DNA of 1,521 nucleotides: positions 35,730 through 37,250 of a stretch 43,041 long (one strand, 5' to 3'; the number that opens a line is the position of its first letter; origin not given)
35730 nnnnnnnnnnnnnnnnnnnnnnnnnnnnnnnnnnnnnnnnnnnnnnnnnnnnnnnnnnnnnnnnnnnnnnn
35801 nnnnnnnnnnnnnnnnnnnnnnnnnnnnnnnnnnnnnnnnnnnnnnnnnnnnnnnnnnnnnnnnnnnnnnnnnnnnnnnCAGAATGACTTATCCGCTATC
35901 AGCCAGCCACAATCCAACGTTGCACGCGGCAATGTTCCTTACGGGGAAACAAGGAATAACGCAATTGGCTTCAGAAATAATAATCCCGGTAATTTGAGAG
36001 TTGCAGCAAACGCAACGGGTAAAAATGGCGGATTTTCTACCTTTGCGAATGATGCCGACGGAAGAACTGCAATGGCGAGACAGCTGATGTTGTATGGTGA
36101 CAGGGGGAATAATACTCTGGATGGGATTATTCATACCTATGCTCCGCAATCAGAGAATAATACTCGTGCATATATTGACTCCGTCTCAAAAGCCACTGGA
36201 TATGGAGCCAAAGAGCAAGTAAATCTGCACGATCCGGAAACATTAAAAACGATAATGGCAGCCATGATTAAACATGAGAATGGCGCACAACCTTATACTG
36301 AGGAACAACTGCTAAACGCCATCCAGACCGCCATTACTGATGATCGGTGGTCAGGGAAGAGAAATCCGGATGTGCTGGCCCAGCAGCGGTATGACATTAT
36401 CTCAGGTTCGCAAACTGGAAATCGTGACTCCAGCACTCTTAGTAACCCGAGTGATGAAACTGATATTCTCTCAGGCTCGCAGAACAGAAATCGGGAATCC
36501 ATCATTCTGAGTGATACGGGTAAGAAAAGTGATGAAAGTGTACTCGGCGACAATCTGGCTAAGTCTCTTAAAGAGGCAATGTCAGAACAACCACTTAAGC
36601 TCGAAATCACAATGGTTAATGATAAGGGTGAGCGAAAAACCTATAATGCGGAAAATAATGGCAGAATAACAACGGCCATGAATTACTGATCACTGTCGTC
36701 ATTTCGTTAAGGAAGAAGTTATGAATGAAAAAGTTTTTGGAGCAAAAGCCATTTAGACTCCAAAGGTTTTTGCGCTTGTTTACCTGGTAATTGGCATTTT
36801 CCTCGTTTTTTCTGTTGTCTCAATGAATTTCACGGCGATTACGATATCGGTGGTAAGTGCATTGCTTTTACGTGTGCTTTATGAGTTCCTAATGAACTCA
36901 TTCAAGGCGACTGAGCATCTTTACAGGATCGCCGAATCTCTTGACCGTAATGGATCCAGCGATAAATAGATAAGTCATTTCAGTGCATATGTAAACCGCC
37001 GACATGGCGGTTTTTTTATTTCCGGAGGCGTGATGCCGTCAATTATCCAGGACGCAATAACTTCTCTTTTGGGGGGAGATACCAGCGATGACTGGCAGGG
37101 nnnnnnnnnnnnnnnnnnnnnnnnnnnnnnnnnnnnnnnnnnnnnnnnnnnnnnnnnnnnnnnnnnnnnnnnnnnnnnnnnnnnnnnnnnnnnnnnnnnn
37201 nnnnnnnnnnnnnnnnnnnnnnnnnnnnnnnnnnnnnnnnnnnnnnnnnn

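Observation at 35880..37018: Compositionally distinct C-terminal domain on the tape measure protein, followed by a small hydrophobic ORF and terminator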

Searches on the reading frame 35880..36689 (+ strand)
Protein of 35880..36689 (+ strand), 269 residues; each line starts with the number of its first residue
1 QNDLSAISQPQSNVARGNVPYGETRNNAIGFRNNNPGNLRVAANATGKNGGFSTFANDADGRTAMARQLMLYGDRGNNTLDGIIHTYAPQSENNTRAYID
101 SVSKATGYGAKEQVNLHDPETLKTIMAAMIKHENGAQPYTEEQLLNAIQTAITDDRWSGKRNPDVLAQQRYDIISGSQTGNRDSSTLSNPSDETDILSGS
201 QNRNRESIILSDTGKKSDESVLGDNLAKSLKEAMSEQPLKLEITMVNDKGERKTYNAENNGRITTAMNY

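Call 8: search_solved_structures(query=window:35880-36689:+, max_evalue=1, show_alignments=3)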
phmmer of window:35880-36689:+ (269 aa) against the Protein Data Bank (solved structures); distinct sequences matched with E-value up to 1: 2.
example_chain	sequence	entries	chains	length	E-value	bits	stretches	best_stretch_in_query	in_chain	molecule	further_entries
9vvp_L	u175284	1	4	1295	2.3e-20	76.4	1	30-142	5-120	Gp29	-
7q47_A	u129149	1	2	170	3.7e-09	39.7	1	29-154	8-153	Endolysin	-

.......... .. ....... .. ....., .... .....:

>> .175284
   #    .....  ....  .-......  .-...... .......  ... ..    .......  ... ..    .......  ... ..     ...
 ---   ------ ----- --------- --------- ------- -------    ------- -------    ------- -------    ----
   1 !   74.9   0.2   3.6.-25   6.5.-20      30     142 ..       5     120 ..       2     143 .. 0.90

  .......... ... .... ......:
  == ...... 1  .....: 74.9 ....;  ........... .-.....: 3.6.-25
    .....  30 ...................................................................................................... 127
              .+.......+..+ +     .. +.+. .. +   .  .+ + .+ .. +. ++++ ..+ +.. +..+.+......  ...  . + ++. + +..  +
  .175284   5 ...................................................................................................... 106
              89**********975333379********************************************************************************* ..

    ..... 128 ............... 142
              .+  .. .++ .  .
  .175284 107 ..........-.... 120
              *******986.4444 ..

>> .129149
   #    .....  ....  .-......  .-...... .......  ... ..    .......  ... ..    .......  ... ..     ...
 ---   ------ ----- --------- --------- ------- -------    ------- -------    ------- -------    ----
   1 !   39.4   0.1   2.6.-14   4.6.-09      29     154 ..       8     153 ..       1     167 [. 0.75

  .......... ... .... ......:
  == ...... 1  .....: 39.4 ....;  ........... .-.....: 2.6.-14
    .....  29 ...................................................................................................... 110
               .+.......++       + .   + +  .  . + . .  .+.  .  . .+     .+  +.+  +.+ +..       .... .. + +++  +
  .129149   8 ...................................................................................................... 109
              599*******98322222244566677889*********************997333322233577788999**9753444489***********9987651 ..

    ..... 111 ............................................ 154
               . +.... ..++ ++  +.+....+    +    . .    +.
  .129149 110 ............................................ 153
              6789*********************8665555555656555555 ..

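Call 43: predict_structure(alignment_id=A1)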
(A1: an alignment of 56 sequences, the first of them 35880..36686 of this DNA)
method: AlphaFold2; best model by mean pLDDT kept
length: 269 residues; sequences in the alignment: 56
mean_pLDDT: 76.3   pTM: 0.59
mean pLDDT of the five models: 76.3, 75.5, 75.2, 73.9, 73.2
residues with pLDDT >= 90: 118; 70-90: 50; 50-70: 45; < 50: 56
segments of 3 or more residues with pLDDT < 50: 1-6, 8-11, 13-22, 179-193, 197-199, 201-204, 209-217
pLDDT, mean of each block of 10 residues (from residue 1): 47 45 69 97 95 97 97 95 95 93 98 96 98 96 97 80 79 70 43 46 46 47 66 64 78 71 55
secondary structure, 60 per line:
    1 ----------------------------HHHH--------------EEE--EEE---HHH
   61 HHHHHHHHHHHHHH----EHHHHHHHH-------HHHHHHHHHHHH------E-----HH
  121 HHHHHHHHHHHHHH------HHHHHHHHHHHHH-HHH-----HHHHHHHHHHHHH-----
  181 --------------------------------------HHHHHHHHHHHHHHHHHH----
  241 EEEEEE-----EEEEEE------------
elements in order: H29-32 E47-49 E52-54 H58-74 H80-87 H95-106 H119-134 H141-153 H163-175 H219-236 E241-246 E252-257

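Call 46: fold_search(model_id=the predicted structure, library=pdb)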
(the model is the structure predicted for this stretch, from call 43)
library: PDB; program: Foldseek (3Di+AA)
matches with E <= 10: 156; with E <= 0.001: 1
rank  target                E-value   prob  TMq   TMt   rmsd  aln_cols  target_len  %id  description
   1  7q47_A                1.2e-07  1.00  0.42  0.67   2.7       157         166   27  Endolysin from bacteriophage Enc34, catalytic domain (released 2021-11-17)
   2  3csr                  6.3e-01  0.09  0.15  0.20  12.7       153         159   13  Crystal and cryoEM structural studies of a cell wall degrading enzyme in the bacteriophage phi29 tail (released 2008-07-01)
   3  3mu6_A                1.2e+00  0.30  0.08  0.26  19.9        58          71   14  Inhibiting the Binding of Class IIa Histone Deacetylases to Myocyte Enhancer Factor-2 by Small Molecules (released 2011-11-02)
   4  1mnm_A                1.2e+00  0.25  0.08  0.21  19.3        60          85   13  YEAST MATALPHA2/MCM1/DNA TERNARY TRANSCRIPTION COMPLEX CRYSTAL STRUCTURE (released 1998-03-18)
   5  1k6o_B                1.4e+00  0.20  0.08  0.21  19.6        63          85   13  Crystal Structure of a Ternary SAP-1/SRF/c-fos SRE DNA Complex (released 2002-01-17)
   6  6byy_D                1.7e+00  0.25  0.09  0.23  19.5        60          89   13  MEF2 CHIMERA/DNA Complex (released 2018-01-31)
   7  1k6o_C                1.7e+00  0.18  0.08  0.22  19.5        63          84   11  Crystal Structure of a Ternary SAP-1/SRF/c-fos SRE DNA Complex (released 2002-01-17)
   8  1mx0_A                1.9e+00  0.21  0.21  0.13  14.7       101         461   13  Structure of topoisomerase subunit (released 2003-01-07)
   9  7pnt_c                1.9e+00  0.08  0.14  0.13  13.2       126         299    5  Assembly intermediate of mouse mitochondrial ribosome small subunit without mS37 in complex with RbfA and Tfb1m (released 2022-06-15)
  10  6byy_A                2.0e+00  0.23  0.09  0.22  19.5        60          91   13  MEF2 CHIMERA/DNA Complex (released 2018-01-31)
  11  6wc2_D                2.0e+00  0.20  0.08  0.21  19.6        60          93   13  Crystal Structure of a Ternary MEF2 Chimera/NKX2-5/myocardin enhancer DNA Complex (released 2020-07-22)
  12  7nb0_A                2.1e+00  0.41  0.09  0.35  13.5        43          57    9  Structure of the DNA-binding domain of SEPALLATA 3 (released 2021-07-14)
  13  8pde_A                2.1e+00  0.21  0.09  0.22  19.6        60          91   13  Crystal Structure of the MADS-box/MEF2 Domain of MEF2D bound to dsDNA and HDAC4 deacetylase binding motif (released 2024-04-17)
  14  1n6j_MODEL_1_A        2.1e+00  0.21  0.09  0.22  19.5        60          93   15  Structural basis of sequence-specific recruitment of histone deacetylases by Myocyte Enhancer Factor-2 (released 2003-11-11)
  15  6wc2_J                2.1e+00  0.20  0.08  0.21  19.6        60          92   13  Crystal Structure of a Ternary MEF2 Chimera/NKX2-5/myocardin enhancer DNA Complex (released 2020-07-22)
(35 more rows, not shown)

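Call 58: find_related_loci(query=A1, collection=viral_contigs, flank=2500)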
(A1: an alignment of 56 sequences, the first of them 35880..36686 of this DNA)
Query A1 (269 aa) in viral_contigs; peptide patterns used: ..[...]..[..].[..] (x = any residue, [..] = any of these).
600 stretches matched a pattern (row limit reached: there are more); 537 encode a relative of the query (tblastn E <= 1e-3); the best 80 are kept; 80 distinct loci.
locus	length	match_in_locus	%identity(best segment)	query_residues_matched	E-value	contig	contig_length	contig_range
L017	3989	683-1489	100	1-269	0e+0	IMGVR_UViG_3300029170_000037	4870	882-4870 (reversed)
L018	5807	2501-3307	99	1-269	0e+0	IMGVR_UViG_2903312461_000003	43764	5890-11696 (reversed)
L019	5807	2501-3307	91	1-269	2e-169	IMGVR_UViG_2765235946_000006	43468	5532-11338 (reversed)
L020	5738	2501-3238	84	1-269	9e-147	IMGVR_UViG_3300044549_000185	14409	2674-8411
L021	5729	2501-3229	57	2-269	2e-94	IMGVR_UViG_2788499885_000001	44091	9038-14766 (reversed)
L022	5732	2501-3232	55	1-269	1e-92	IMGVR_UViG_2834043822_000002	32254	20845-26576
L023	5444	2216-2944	55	2-269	5e-91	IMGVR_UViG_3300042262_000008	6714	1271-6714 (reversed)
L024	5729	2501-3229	55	2-269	5e-91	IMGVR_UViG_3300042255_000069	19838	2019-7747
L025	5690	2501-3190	47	27-269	5e-65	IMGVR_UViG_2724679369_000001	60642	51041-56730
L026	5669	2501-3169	44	27-269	3e-61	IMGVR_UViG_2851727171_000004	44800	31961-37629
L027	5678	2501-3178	42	27-268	5e-50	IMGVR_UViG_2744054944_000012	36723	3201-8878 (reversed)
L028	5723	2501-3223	39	21-268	2e-48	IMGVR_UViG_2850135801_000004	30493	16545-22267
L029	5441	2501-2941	44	9-147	2e-30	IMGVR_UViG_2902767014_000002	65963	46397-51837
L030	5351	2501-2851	49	30-142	7e-29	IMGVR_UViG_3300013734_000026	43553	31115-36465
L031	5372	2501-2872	46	26-144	1e-28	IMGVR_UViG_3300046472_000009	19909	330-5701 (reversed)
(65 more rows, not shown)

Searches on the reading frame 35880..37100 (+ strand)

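Call 33: search_protein_families(library=pfam, proteins=[L006:2619-3353:+], max_evalue=1)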
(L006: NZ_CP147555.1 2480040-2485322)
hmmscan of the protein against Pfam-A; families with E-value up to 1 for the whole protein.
L006:2619-3353:+ (244 aa): 0 families

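Call 63: search_protein_families(library=padloc, proteins=[L006:2619-3353:+], max_evalue=0.01)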
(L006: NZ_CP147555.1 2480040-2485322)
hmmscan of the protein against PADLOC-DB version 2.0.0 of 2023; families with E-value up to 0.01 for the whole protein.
L006:2619-3353:+ (244 aa): 0 families

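Call 80: search_protein_families(library=pfam, proteins=[L099:2488-2985:+, L098:1163-2971:+], max_evalue=0.01)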
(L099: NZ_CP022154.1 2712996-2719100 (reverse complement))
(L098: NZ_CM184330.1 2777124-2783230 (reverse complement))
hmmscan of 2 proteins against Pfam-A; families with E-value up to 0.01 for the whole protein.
L099:2488-2985:+ (165 aa): 0 families

L098:1163-2971:+ (602 aa): 2 families
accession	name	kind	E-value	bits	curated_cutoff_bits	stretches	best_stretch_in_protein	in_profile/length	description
PF01464.25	SLT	-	6.7e-23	80.9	21.3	1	404-495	3-100/117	Transglycosylase SLT domain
PF10145.14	PhageMin_Tail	-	0.0016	18.7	33.2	0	123-219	107-199/201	Phage-related minor tail protein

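Call 81: search_protein_families(library=phrogs, proteins=[L099:2488-2985:+, L006:2619-3353:+], max_evalue=0.001)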
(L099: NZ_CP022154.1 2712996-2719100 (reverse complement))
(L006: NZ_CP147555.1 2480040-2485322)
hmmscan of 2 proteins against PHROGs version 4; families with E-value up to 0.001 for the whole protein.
L099:2488-2985:+ (165 aa): 1 family
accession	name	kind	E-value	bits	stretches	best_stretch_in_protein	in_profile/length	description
phrog_22446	-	unknown function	7.4e-09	36.6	1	19-165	17-148/148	-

L006:2619-3353:+ (244 aa): 0 families
